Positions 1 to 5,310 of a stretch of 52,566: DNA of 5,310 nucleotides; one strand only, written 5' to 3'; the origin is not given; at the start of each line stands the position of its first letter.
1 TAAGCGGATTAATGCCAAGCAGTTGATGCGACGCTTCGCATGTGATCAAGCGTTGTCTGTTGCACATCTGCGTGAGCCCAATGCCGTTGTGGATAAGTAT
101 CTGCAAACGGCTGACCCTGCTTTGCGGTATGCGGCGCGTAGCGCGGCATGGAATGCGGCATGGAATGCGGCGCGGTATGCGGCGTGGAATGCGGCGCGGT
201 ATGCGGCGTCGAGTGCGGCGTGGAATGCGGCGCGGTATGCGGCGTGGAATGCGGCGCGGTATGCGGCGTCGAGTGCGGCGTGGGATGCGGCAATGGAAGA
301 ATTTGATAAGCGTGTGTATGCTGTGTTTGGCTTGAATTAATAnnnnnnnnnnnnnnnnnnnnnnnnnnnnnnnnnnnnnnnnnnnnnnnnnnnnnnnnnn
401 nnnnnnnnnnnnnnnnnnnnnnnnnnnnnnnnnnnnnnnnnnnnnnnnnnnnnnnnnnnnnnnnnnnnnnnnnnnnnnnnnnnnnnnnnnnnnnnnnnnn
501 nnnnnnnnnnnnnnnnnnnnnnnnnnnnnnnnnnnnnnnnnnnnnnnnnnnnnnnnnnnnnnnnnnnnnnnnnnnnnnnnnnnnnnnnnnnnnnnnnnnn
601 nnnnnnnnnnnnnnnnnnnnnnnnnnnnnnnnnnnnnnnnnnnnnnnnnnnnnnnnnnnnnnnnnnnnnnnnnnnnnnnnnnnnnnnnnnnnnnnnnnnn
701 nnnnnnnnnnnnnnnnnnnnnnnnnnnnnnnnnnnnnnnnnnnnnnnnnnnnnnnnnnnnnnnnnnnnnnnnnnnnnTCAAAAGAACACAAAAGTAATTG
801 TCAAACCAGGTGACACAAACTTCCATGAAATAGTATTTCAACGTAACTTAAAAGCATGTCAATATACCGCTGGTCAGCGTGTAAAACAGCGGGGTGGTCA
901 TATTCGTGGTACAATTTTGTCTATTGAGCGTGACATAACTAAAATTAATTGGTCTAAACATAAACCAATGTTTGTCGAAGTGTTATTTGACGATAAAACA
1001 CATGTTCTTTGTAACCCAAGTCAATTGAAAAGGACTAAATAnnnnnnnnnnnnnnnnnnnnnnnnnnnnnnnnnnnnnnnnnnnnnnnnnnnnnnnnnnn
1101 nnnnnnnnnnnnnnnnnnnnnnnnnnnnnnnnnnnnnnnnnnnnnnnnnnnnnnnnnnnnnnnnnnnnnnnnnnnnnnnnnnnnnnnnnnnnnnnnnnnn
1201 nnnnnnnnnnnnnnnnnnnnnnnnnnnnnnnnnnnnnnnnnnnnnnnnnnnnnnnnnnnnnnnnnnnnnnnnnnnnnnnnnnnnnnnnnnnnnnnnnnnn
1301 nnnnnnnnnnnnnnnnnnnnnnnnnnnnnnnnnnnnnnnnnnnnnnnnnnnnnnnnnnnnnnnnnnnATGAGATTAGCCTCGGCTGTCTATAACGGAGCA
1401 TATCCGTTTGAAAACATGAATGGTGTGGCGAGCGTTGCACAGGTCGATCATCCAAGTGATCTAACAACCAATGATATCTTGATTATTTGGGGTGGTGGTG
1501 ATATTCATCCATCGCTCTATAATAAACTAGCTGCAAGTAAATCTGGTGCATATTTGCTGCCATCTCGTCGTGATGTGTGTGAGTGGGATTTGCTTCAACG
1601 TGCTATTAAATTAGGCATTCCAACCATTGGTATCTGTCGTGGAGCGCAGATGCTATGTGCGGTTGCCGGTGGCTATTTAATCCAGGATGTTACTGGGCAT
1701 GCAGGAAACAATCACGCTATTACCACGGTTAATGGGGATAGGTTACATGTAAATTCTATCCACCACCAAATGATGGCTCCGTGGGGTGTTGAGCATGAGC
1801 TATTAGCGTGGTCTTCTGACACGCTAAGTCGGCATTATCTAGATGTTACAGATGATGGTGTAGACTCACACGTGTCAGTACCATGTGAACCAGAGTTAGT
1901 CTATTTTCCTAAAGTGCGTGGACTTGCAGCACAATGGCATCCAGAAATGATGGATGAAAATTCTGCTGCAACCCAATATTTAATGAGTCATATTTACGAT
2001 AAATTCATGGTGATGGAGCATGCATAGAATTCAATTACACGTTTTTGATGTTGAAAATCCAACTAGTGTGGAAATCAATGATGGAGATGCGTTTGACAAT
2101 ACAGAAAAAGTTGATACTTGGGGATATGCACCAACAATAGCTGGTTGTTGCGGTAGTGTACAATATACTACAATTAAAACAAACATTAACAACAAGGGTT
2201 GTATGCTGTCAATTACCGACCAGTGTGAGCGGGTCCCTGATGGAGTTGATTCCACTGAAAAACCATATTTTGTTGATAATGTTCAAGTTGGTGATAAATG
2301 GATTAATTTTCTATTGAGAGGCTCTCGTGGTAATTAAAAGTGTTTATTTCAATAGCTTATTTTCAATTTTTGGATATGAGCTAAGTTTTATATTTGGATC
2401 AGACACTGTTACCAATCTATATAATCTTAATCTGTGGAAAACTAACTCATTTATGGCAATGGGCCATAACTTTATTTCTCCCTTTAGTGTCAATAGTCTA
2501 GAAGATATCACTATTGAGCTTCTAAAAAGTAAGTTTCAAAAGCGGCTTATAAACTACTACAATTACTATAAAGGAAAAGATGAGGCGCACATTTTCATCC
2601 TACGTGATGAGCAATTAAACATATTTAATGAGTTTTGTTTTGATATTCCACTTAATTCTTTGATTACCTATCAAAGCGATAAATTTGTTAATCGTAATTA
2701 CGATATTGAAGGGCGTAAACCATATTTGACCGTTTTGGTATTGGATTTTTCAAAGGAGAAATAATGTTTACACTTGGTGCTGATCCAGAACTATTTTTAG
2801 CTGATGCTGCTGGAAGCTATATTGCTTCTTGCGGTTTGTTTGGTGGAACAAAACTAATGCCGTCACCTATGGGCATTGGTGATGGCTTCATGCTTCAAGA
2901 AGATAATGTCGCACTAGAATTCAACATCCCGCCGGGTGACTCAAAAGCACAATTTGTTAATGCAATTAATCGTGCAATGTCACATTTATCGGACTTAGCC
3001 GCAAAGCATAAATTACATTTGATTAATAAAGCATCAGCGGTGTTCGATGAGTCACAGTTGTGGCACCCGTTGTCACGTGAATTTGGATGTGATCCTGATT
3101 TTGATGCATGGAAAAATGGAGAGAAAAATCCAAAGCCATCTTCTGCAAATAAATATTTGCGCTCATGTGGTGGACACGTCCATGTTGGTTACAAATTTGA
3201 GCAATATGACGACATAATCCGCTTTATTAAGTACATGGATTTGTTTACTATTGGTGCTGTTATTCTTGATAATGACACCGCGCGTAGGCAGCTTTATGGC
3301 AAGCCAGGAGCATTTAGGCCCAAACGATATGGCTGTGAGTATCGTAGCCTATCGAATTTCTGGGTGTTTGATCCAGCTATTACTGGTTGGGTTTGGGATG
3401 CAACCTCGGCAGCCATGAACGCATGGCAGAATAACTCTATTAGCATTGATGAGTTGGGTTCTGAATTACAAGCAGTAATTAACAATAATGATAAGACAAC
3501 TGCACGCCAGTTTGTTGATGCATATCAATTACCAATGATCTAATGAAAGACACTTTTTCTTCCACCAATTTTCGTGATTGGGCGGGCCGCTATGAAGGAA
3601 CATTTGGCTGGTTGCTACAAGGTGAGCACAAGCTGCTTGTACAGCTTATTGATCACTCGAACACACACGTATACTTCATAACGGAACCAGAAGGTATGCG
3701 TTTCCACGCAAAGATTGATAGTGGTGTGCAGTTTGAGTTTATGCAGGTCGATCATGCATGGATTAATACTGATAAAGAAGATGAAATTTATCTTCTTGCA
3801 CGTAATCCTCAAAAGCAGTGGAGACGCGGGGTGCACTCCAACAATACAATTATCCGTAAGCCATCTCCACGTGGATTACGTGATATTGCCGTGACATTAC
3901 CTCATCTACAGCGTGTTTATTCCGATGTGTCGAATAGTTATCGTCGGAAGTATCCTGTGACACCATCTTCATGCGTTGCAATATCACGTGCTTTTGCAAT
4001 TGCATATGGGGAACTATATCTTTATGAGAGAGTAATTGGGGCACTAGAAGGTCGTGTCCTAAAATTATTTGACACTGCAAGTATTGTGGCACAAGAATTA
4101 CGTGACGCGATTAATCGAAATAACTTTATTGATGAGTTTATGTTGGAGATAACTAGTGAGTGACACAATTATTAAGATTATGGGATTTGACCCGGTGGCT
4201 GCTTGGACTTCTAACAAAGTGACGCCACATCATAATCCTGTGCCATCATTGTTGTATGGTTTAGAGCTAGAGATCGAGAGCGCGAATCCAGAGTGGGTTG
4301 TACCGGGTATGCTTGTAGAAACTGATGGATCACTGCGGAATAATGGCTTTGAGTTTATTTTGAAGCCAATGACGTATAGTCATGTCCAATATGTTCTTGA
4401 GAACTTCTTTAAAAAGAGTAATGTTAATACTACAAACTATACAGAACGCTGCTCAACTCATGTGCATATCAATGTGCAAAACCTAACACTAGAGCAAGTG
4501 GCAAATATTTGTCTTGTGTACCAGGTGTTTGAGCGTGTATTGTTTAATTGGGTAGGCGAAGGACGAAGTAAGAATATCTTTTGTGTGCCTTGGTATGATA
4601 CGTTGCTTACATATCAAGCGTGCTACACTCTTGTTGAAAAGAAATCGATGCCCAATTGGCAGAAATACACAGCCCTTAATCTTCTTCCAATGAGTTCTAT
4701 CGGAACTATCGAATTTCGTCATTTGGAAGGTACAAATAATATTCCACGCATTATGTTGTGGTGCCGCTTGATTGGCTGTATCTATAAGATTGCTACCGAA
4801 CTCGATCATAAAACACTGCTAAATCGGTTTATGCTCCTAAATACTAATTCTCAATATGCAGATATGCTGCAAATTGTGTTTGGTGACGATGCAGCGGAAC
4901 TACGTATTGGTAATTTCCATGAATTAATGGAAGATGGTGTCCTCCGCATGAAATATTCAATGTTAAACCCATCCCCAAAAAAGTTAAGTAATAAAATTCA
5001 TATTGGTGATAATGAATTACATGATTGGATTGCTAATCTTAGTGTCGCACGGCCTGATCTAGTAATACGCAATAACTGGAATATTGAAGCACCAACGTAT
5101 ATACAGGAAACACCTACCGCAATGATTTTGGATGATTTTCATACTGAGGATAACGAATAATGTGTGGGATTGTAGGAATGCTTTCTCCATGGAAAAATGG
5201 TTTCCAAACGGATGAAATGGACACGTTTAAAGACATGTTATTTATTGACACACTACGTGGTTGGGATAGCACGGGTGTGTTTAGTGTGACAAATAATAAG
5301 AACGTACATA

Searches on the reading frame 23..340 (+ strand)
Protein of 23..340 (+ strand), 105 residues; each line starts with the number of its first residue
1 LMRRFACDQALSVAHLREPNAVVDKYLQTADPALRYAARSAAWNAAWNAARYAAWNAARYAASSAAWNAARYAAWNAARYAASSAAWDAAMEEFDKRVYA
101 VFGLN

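Call 102: search_protein_families(library=phrogs, proteins=[window:23-340:+], max_evalue=0.001)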
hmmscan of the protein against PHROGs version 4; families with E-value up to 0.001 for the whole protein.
window:23-340:+ (105 aa): 3 families
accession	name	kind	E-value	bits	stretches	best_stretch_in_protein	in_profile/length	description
phrog_8332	-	unknown function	7.3e-10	39.8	1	35-91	157-213/248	-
phrog_18326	-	unknown function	2.1e-06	28.4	1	8-91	72-159/203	-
phrog_3416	-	unknown function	1.1e-05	26.4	1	13-97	126-217/248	-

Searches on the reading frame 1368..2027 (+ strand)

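Call 61: search_protein_families(library=phrogs, proteins=[window:1368-2027:+], max_evalue=0.001)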
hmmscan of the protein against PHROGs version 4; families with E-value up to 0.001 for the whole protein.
window:1368-2027:+ (219 aa): 2 families
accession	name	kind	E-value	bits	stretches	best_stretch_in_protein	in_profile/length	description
phrog_7218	-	moron, auxiliary metabolic gene and host takeover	6.3e-31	108.7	1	8-207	14-192/203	glutamine amidotransferase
phrog_18394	-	unknown function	2.3e-06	27.7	1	81-214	247-358/365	-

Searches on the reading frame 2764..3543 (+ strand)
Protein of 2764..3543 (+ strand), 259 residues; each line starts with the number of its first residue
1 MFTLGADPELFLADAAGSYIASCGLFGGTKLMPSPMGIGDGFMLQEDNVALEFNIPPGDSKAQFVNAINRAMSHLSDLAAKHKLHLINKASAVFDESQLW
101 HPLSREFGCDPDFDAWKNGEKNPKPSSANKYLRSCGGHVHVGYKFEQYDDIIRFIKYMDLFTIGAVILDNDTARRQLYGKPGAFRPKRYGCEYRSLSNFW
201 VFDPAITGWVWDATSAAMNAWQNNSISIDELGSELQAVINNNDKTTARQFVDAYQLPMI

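Call 44: search_protein_families(library=pfam, proteins=[window:2764-3543:+], max_evalue=0.001)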
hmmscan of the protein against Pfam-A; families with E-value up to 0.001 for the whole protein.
window:2764-3543:+ (259 aa): 1 family
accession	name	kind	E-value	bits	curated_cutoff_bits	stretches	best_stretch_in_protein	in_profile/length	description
PF14395.11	COOH-NH2_lig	-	2.5e-08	33.9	25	1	134-212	93-171/254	Phage phiEco32-like COOH.NH2 ligase-type 2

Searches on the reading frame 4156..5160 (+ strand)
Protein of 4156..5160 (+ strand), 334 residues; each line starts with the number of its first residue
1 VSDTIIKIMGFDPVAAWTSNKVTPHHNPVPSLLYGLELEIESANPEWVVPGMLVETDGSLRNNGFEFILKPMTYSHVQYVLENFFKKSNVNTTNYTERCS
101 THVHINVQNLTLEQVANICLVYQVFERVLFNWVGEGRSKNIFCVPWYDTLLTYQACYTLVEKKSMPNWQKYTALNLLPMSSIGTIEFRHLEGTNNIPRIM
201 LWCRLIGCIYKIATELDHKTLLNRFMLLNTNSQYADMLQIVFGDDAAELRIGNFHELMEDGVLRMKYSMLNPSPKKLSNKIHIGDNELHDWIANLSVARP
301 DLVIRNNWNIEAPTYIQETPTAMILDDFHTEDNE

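Call 44: search_protein_families(library=pfam, proteins=[window:4156-5160:+], max_evalue=0.001)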
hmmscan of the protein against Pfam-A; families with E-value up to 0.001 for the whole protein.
window:4156-5160:+ (334 aa): 1 family
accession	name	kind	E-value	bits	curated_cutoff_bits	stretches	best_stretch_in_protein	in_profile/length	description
PF12224.13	Amidoligase_2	-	1.6e-06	28.6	22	1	93-205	107-240/245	Putative amidoligase enzyme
